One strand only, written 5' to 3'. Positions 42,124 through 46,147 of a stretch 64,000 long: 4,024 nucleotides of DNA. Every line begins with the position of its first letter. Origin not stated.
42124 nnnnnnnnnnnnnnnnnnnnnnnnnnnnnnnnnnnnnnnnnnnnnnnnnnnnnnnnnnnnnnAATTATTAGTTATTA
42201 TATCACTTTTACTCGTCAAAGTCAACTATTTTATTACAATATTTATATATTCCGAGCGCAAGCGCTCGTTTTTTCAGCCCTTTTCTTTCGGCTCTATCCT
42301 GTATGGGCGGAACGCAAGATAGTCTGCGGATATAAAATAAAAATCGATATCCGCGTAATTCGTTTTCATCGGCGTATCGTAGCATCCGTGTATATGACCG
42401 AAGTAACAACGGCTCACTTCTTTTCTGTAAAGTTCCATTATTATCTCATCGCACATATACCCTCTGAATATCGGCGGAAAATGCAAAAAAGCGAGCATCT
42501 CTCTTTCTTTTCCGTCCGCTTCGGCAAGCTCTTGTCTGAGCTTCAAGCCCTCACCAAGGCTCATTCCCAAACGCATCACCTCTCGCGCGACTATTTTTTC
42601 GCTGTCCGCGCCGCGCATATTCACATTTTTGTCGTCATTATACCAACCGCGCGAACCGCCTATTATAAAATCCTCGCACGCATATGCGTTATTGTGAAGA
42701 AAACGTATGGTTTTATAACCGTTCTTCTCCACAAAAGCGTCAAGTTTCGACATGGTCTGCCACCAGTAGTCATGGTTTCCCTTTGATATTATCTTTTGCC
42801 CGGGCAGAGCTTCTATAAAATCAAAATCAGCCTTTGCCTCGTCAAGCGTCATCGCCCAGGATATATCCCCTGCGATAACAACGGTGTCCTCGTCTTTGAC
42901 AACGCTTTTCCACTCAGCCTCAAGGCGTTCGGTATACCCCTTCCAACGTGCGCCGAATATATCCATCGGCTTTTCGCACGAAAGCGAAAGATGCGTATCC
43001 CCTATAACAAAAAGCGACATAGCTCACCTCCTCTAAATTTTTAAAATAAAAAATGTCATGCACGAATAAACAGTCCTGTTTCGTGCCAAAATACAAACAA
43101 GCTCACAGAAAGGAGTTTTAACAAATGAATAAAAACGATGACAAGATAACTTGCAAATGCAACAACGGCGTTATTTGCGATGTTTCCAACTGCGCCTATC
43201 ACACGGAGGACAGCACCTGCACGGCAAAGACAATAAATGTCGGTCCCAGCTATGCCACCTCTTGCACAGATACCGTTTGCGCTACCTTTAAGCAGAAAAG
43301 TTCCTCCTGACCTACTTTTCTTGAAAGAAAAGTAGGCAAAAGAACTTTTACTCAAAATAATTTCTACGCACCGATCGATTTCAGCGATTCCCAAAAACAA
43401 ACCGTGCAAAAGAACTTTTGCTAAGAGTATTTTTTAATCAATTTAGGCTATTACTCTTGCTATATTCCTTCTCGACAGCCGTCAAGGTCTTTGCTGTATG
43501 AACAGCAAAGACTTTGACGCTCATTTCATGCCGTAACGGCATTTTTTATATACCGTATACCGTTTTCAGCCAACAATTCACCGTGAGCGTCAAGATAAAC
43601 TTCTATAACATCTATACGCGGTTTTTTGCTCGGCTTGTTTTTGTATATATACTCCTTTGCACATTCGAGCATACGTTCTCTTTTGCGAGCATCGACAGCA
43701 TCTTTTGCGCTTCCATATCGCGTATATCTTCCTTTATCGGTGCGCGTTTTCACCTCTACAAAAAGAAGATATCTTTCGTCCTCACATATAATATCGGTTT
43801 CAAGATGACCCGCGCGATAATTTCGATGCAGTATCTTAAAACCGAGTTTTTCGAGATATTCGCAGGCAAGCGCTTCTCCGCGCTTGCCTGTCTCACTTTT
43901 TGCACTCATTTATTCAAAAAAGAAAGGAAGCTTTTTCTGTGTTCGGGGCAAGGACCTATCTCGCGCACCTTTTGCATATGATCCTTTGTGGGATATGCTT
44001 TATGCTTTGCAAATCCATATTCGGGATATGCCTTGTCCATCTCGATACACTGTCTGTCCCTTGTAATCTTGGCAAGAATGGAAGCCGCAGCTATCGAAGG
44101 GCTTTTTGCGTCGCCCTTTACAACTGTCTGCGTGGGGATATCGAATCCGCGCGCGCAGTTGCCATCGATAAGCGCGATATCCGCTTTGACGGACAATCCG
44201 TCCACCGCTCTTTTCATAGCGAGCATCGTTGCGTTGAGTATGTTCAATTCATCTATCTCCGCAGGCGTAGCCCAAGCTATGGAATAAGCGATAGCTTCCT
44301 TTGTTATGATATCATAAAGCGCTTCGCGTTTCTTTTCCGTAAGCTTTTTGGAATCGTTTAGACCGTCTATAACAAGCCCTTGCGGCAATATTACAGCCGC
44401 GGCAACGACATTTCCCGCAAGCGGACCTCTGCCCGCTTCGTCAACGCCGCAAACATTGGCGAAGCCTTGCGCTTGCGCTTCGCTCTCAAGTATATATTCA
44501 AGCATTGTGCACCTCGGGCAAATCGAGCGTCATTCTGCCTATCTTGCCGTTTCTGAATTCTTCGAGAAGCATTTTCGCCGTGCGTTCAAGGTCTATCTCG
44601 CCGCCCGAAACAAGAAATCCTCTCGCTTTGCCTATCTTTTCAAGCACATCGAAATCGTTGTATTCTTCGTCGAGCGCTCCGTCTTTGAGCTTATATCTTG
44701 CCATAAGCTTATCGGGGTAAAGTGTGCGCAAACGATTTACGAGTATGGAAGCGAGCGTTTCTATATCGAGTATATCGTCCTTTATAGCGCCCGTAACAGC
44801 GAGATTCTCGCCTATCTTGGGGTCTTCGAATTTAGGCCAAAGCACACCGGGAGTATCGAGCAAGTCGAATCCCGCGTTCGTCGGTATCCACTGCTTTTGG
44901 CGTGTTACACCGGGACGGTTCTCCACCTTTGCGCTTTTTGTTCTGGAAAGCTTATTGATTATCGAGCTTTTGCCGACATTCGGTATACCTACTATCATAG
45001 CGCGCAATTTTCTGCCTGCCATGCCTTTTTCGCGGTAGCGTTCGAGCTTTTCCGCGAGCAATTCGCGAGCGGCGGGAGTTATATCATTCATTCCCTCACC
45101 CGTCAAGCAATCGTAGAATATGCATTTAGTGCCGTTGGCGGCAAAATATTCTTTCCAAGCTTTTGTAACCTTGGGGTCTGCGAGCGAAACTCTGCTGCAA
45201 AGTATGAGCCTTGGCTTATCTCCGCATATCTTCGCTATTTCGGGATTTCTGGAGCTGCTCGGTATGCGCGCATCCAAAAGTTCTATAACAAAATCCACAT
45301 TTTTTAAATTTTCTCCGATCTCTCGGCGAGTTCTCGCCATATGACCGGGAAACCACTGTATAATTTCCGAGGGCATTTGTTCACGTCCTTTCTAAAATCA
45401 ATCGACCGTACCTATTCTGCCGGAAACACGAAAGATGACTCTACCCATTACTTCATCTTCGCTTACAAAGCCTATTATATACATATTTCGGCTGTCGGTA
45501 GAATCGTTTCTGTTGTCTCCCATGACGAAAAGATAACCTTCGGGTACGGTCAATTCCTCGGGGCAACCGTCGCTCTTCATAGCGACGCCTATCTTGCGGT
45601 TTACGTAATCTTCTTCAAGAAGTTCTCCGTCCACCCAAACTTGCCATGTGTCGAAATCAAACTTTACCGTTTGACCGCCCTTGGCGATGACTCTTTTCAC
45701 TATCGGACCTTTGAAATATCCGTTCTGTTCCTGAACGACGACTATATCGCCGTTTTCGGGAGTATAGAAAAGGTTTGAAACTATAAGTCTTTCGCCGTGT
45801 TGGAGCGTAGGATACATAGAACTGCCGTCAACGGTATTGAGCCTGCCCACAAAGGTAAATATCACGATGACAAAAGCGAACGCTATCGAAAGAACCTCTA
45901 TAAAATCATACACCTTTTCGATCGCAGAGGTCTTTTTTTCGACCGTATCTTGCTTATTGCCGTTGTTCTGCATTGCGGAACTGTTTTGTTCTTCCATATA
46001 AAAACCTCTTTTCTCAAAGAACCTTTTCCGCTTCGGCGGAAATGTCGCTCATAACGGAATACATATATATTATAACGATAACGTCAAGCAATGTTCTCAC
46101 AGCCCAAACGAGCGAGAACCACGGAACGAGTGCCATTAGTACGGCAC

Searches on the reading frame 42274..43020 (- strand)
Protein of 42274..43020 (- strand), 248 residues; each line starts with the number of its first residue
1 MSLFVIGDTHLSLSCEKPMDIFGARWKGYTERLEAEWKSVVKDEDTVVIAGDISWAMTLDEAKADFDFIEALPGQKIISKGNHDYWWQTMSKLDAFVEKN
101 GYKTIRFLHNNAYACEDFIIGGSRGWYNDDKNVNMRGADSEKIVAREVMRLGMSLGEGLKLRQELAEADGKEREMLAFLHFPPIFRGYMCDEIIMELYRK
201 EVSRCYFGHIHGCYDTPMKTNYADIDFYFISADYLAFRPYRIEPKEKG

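Call 57: search_protein_families(library=pfam, proteins=[window:42274-43020:-], max_evalue=0.00001)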
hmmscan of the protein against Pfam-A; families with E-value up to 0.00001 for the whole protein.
window:42274-43020:- (248 aa): 1 family
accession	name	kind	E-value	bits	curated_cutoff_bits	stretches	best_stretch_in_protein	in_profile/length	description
PF00149.33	Metallophos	-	2.7e-11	44.7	21.5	1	1-212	1-190/191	Calcineurin-like phosphoesterase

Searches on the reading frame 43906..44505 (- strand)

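Call 57: search_protein_families(library=pfam, proteins=[window:43906-44505:-], max_evalue=0.00001)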
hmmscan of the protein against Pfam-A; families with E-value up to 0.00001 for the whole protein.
window:43906-44505:- (199 aa): 1 family
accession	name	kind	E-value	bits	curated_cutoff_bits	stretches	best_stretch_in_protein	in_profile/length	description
PF01351.25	RNase_HII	-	3.3e-38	132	25.8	1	19-193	1-196/199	Ribonuclease HII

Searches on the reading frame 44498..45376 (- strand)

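Call 57: search_protein_families(library=pfam, proteins=[window:44498-45376:-], max_evalue=0.00001)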
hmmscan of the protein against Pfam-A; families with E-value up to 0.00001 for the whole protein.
window:44498-45376:- (292 aa): 2 families
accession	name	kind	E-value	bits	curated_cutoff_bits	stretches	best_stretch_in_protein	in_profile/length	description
PF01926.29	MMR_HSR1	-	9e-17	61.7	21.9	1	126-182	2-59/113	50S ribosome-binding GTPase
PF02421.24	FeoB_N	-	9.7e-08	32.1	27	1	126-178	3-57/156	Ferrous iron transport protein B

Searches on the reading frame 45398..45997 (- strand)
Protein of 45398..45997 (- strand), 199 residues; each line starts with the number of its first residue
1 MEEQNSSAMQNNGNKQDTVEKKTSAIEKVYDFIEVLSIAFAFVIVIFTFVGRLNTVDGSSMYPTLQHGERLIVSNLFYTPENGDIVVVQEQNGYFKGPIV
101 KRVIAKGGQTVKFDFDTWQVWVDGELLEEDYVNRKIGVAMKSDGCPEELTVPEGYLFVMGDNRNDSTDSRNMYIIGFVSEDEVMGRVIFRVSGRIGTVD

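Call 57: search_protein_families(library=pfam, proteins=[window:45398-45997:-], max_evalue=0.00001)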
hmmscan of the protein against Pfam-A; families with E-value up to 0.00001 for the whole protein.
window:45398-45997:- (199 aa): 2 families
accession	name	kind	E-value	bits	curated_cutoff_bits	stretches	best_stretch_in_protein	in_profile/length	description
PF10502.14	Peptidase_S26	-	5.5e-36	124.5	22.9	1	31-191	3-167/168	Signal peptidase, peptidase S26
PF00717.28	Peptidase_S24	-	5.2e-06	26.6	23.3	0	55-109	39-88/116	Peptidase S24-like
